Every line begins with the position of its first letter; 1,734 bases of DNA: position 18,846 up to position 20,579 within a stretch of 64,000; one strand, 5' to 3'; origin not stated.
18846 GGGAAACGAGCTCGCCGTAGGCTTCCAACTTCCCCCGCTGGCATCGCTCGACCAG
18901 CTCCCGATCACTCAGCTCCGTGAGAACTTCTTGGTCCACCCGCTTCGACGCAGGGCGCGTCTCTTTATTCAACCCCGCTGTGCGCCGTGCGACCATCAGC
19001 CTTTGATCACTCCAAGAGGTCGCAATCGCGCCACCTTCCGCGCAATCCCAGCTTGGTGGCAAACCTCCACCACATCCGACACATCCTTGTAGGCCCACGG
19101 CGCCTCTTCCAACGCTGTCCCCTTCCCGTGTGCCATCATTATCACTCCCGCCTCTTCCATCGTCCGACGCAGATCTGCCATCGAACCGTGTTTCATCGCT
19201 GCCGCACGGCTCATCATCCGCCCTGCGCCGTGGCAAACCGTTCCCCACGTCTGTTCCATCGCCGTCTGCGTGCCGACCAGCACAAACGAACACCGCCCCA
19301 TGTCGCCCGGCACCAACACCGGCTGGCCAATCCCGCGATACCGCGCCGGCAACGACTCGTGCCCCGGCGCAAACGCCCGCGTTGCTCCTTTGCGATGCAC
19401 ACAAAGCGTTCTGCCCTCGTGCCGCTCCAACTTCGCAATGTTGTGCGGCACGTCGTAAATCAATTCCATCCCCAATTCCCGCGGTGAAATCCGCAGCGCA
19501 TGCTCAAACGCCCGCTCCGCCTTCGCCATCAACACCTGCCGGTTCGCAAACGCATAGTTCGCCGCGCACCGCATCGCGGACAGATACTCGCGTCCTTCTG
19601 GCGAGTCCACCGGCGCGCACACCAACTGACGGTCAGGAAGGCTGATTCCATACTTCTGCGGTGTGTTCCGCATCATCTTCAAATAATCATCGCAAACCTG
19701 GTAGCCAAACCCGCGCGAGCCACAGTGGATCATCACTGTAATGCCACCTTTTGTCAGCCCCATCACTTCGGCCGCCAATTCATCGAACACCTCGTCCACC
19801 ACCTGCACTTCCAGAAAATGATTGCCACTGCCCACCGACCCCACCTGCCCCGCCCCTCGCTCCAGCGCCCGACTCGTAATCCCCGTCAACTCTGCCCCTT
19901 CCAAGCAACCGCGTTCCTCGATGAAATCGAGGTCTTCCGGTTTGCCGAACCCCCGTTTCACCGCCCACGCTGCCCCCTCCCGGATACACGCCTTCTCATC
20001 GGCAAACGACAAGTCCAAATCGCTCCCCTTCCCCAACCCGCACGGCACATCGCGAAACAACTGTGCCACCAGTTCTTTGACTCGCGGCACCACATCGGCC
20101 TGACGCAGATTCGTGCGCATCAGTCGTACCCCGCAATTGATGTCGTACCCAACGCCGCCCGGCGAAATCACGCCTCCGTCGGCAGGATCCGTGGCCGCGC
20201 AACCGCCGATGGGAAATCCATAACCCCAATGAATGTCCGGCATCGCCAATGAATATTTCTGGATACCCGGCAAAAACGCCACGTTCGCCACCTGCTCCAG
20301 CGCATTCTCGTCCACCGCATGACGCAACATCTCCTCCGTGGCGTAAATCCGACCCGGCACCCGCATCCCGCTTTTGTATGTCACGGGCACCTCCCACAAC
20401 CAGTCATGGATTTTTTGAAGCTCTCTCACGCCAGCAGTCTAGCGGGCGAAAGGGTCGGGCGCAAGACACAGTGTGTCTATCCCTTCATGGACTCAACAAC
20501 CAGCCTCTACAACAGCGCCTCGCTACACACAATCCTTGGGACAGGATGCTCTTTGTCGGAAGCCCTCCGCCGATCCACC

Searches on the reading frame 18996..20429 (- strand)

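Call 3: search_protein_families(library=padloc, proteins=[window:18996-20429:-])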
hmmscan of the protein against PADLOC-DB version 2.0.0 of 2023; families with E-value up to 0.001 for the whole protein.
window:18996-20429:- (477 aa): 0 families

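Call 4: search_protein_families(library=pfam, proteins=[window:18996-20429:-])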
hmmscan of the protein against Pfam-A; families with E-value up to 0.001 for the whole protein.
window:18996-20429:- (477 aa): 1 family
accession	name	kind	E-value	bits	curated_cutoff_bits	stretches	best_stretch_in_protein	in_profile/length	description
PF01139.22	RtcB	-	6.2e-169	563.2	27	1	46-477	1-426/426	tRNA-splicing ligase RtcB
